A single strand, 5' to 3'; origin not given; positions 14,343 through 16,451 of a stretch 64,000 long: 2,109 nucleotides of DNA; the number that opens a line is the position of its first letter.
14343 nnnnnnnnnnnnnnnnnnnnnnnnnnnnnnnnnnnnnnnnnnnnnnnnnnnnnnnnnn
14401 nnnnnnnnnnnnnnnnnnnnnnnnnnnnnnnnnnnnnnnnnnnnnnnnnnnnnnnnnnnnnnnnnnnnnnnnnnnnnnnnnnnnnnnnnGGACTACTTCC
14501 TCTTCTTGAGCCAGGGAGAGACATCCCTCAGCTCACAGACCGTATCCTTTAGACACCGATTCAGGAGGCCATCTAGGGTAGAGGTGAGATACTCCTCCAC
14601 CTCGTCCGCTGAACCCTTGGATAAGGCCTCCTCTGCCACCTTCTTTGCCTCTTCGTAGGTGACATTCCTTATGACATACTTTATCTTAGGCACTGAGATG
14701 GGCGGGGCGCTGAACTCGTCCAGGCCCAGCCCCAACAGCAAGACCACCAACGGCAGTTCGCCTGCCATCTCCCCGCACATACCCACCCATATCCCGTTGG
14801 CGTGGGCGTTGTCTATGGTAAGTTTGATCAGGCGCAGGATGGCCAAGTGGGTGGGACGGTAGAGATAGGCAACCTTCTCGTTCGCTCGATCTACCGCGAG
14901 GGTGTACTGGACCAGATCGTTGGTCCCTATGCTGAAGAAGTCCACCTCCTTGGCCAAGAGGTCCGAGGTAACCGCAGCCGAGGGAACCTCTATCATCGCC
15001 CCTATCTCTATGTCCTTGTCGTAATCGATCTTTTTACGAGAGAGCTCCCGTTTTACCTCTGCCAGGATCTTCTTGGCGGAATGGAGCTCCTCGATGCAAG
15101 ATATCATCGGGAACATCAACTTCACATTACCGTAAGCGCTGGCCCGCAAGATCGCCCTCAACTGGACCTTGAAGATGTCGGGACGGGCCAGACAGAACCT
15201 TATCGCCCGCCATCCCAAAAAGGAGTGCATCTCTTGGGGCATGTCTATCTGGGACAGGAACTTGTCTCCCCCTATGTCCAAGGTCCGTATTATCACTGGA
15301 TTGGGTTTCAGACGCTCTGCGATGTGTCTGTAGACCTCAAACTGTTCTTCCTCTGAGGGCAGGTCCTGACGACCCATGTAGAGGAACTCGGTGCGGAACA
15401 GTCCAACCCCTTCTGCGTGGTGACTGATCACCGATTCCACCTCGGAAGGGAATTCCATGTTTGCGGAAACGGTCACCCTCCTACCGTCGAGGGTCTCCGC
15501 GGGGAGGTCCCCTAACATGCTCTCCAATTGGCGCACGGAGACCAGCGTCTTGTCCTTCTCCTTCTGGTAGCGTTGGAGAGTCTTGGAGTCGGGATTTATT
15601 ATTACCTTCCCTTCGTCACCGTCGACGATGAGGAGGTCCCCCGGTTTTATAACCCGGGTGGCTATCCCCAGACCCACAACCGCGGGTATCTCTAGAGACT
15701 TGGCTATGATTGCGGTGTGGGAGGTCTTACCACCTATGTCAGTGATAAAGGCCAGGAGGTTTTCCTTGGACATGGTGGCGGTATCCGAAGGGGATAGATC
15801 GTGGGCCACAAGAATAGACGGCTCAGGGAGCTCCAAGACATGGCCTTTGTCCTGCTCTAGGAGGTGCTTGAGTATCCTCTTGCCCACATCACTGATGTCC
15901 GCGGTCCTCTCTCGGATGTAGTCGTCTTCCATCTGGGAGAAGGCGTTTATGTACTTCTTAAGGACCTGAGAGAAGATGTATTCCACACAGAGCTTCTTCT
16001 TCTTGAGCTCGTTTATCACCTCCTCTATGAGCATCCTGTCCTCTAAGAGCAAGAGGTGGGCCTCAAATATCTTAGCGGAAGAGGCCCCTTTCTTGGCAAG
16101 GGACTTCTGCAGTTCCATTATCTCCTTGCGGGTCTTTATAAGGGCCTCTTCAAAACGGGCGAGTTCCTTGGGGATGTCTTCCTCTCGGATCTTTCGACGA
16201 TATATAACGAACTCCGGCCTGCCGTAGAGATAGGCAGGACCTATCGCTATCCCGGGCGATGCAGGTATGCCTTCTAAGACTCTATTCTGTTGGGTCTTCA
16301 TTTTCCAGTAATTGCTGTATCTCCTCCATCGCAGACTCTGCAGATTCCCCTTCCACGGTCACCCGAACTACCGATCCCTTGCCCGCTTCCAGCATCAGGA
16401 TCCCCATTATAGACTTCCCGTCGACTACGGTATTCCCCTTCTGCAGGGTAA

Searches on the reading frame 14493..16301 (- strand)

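Call 94: search_protein_families(library=ncbifam, max_evalue=1e-10, proteins=[window:14493-16301:-])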
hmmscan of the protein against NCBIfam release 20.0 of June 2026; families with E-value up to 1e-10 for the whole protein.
window:14493-16301:- (602 aa): 13 families
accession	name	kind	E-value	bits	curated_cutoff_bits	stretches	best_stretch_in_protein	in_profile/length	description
TIGR01417.1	PTS_I_fam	equivalog_domain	5.7e-196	652.3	341.7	1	9-572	1-564/565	phosphoenolpyruvate--protein phosphotransferase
NF008382.0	PRK11177.1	equivalog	9.1e-195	648.6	824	1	9-574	2-567/575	phosphoenolpyruvate-protein phosphotransferase PtsI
NF008283.0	PRK11061.1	equivalog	2.6e-131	439.3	583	1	4-573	166-732/748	phosphoenolpyruvate--protein phosphotransferase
NF005057.0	PRK06464.1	equivalog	6.2e-66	223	598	2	325-550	562-791/798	phosphoenolpyruvate synthase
TIGR01418.1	PEP_synth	equivalog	3.2e-64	217.6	739.75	2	325-546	556-781/784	pyruvate, water dikinase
TIGR01828.1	pyru_phos_dikin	equivalog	1e-42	146.1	843.45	2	346-538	641-854/865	pyruvate, phosphate dikinase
NF008478.1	PRK11377.1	equivalog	2e-36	126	520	1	16-235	255-472/473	dihydroxyacetone kinase phosphoryl donor subunit DhaM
NF006153.0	PRK08296.1-5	subfamily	1e-16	60.5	578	1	157-235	529-605/608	hypothetical protein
NF006151.0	PRK08296.1-3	equivalog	2.9e-13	49.2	693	1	162-235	531-602/604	hypothetical protein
NF052631.1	prodigiosin_PigC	equivalog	3.6e-13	48.3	1300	1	184-236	830-882/883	prodigiosin ligase PigC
NF006152.0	PRK08296.1-4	equivalog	1.1e-12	47.2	723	1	155-235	529-607/609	hypothetical protein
NF006150.0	PRK08296.1-2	subfamily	1.3e-12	46.8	650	1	157-240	528-610/633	hypothetical protein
NF004531.0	PRK05878.1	equivalog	1e-11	44.2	456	1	159-258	382-477/534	pyruvate, phosphate dikinase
